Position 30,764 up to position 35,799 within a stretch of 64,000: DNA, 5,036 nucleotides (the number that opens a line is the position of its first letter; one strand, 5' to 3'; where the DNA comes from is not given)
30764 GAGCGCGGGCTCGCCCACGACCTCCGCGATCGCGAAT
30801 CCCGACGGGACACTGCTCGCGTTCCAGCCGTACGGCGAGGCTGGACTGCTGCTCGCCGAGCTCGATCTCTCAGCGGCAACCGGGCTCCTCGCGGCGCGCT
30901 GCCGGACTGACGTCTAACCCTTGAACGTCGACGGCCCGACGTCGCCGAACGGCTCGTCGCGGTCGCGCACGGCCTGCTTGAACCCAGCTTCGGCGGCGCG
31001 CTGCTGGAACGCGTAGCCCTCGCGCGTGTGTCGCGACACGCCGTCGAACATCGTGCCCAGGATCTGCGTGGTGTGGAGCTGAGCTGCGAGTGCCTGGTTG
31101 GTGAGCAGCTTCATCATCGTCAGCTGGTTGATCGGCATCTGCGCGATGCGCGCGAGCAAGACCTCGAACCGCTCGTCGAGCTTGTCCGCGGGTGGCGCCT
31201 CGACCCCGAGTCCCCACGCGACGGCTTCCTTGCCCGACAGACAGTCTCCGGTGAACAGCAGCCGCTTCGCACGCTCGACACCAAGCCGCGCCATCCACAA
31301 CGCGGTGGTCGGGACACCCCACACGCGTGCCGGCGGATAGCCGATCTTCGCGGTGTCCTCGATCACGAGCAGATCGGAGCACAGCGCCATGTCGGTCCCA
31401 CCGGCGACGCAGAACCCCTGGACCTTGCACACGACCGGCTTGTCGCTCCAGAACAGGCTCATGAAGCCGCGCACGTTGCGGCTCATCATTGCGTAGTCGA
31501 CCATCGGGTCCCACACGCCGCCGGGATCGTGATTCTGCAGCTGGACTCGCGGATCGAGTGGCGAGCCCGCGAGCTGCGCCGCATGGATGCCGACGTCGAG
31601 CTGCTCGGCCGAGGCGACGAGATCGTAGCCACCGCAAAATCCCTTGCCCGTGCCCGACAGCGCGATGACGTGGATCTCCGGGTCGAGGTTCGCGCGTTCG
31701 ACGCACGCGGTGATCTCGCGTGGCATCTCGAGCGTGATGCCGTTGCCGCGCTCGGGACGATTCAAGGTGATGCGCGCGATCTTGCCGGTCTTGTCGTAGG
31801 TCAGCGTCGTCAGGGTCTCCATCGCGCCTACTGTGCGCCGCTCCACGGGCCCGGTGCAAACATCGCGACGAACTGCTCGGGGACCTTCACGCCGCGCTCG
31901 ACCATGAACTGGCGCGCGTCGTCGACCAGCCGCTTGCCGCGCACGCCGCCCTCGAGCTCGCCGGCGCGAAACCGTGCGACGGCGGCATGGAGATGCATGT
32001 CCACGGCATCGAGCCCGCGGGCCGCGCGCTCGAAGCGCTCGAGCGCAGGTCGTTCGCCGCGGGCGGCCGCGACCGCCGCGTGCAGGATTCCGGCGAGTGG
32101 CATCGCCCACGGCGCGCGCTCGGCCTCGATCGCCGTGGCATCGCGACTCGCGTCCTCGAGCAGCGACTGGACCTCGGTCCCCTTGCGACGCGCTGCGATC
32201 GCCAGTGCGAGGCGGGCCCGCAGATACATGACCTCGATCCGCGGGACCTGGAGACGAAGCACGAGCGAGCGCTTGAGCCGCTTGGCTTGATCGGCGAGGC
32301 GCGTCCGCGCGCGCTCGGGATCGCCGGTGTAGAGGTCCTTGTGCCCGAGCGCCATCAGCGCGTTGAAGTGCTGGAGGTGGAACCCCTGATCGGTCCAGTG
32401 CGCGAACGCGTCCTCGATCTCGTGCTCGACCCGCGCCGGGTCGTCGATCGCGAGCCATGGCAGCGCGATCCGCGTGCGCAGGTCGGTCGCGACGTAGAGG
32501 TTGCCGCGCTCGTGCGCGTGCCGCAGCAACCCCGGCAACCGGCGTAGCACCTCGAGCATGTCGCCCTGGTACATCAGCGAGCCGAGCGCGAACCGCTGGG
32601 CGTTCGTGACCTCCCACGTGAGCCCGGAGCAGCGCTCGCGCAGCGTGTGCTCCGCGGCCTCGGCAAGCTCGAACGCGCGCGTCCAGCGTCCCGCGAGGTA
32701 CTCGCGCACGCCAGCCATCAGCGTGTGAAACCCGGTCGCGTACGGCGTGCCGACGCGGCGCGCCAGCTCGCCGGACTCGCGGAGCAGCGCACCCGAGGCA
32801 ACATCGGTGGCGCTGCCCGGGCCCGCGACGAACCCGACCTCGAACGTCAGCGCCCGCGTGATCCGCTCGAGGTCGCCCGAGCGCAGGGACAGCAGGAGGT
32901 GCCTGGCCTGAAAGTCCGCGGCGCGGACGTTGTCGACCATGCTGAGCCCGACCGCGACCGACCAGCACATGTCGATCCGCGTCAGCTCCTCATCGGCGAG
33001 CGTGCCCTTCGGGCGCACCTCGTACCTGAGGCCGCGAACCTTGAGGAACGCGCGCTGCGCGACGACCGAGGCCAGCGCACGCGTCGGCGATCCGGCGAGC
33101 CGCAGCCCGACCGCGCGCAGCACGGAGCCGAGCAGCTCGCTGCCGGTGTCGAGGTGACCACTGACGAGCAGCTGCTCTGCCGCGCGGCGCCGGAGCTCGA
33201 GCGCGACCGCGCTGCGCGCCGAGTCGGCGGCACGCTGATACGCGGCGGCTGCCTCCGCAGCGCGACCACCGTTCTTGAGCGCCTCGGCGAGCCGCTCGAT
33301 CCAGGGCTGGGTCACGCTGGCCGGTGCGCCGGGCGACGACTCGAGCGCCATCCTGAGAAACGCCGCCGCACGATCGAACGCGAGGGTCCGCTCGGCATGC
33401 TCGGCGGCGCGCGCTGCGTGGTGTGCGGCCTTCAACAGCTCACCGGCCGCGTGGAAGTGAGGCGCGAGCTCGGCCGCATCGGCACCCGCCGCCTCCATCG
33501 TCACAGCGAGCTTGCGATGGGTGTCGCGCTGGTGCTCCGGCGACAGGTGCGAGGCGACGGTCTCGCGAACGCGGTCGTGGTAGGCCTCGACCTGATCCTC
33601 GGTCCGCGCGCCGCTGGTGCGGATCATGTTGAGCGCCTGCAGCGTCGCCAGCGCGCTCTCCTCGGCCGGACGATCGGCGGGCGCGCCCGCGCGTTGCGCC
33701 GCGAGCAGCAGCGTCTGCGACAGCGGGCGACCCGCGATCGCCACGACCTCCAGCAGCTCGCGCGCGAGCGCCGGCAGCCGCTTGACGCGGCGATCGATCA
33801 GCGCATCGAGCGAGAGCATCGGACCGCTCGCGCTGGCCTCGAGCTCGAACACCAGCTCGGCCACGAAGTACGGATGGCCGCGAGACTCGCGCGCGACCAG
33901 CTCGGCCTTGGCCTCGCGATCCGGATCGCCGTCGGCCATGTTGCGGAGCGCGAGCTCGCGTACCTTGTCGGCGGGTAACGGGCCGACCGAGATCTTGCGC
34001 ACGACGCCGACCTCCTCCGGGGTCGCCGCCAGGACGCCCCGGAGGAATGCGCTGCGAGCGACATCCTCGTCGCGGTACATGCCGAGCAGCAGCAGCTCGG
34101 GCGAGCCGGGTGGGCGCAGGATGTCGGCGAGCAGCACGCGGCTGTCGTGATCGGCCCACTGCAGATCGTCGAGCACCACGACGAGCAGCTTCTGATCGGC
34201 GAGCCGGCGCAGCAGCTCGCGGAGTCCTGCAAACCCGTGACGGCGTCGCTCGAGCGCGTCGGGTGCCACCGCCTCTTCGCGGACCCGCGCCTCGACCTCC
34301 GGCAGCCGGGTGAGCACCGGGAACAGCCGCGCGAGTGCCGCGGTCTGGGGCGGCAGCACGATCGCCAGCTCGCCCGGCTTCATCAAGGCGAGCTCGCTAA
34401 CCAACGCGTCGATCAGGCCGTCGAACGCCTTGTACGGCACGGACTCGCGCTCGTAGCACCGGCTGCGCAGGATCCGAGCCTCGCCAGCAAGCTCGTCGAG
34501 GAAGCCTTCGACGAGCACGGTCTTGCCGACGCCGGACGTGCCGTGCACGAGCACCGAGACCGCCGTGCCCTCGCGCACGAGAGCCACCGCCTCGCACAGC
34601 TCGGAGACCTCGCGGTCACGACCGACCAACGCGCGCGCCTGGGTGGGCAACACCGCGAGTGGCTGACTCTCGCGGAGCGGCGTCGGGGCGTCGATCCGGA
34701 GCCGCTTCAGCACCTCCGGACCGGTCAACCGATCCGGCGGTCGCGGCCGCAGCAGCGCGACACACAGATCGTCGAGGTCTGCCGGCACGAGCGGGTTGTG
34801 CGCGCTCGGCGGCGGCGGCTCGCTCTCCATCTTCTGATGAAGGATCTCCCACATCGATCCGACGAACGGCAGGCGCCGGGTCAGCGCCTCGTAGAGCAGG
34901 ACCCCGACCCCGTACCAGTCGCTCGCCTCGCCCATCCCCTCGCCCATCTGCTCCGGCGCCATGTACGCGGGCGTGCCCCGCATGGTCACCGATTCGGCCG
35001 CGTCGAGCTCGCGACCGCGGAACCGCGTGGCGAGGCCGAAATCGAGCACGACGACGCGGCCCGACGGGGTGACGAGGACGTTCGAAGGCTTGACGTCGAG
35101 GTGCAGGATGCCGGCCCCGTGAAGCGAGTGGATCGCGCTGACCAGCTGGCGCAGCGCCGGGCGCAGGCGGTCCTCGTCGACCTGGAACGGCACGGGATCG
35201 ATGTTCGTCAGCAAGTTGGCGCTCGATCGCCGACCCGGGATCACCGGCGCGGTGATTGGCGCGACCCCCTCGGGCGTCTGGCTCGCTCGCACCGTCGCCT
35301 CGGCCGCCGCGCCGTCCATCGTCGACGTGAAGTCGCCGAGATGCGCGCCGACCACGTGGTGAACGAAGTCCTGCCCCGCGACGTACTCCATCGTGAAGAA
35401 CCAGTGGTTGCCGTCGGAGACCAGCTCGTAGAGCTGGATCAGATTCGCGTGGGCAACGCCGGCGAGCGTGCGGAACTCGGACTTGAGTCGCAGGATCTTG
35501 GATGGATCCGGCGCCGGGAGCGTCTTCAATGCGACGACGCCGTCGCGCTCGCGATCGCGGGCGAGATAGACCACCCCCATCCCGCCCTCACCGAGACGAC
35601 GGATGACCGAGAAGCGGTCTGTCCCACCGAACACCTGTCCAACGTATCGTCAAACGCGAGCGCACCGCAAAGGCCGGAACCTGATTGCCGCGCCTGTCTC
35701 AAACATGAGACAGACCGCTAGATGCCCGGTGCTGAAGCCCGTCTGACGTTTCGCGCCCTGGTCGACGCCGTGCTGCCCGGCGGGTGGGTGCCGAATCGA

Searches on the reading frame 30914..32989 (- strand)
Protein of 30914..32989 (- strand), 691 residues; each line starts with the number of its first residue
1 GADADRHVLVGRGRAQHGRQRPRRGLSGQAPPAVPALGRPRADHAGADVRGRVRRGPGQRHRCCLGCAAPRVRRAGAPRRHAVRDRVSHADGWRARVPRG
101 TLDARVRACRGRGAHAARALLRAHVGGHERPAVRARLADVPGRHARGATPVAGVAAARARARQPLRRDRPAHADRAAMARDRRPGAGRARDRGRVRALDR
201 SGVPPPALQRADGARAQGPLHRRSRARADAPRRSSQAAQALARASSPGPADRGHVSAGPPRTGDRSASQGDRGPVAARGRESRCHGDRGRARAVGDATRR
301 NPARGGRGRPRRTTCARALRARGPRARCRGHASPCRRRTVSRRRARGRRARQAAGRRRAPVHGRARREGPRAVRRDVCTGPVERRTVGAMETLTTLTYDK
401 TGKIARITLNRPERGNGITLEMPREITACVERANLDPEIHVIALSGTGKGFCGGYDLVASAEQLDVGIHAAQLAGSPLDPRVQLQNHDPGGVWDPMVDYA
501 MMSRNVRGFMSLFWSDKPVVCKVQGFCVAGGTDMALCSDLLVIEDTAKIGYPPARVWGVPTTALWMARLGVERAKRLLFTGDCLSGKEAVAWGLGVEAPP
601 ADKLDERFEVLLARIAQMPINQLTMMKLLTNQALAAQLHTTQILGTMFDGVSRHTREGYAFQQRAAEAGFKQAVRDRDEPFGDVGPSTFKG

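Call 63: search_protein_families(library=pfam, proteins=[window:30914-32989:-], max_evalue=0.0001)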
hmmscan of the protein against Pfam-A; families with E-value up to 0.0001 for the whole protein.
window:30914-32989:- (691 aa): 2 families
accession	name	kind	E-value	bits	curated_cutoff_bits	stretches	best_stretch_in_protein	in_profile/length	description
PF00378.25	ECH_1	-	7e-30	104.6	27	2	507-640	79-215/251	Enoyl-CoA hydratase/isomerase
PF16113.10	ECH_2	-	7.2e-16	59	27.2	1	405-613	2-186/335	Enoyl-CoA hydratase/isomerase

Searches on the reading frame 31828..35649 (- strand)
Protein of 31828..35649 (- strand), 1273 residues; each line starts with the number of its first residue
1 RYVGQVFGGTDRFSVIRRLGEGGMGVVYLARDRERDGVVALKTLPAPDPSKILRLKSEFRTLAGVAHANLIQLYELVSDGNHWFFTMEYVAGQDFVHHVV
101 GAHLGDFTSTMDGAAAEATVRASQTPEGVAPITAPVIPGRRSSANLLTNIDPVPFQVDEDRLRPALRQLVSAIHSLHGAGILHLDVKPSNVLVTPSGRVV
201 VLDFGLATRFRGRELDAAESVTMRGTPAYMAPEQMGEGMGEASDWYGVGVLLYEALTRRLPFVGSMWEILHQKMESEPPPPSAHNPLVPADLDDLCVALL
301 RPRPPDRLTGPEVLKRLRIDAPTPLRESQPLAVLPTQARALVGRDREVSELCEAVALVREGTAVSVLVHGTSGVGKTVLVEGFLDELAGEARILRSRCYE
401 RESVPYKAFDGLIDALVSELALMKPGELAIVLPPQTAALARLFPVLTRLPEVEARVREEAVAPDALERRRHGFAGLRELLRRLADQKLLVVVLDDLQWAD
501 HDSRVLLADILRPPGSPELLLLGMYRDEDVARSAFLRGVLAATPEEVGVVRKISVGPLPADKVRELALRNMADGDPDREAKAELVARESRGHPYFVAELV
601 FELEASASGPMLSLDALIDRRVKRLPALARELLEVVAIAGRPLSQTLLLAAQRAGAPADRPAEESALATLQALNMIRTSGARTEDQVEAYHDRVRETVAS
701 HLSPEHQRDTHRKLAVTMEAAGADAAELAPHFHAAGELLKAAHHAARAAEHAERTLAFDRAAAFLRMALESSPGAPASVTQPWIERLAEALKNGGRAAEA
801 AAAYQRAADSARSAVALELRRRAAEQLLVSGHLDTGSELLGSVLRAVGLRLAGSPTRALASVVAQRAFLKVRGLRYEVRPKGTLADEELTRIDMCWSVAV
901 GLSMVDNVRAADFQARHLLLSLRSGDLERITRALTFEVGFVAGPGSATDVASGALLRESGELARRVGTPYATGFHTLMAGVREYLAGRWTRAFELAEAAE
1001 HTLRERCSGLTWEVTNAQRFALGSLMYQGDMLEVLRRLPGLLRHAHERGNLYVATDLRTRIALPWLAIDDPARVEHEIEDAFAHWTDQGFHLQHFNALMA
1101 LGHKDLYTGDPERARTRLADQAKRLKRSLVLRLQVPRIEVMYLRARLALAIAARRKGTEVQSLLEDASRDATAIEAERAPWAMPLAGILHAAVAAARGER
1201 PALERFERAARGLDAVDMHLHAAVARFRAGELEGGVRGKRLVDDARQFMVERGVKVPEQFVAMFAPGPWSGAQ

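Call 63: search_protein_families(library=pfam, proteins=[window:31828-35649:-], max_evalue=0.0001)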
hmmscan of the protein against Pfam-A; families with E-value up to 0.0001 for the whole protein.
window:31828-35649:- (1273 aa): 4 families
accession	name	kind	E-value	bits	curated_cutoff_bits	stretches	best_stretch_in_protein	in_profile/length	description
PF00069.31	Pkinase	-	5.5e-42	144.4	31.7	2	157-315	95-259/263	Protein kinase domain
PF13191.12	AAA_16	-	1.3e-24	88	32.6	1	341-521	2-166/167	AAA ATPase domain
PF07714.23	PK_Tyr_Ser-Thr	-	3.8e-19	69.5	23.1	1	15-279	3-222/258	Protein tyrosine and serine/threonine kinase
PF13401.12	AAA_22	-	2.1e-05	25.3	27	0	363-512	5-109/130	AAA domain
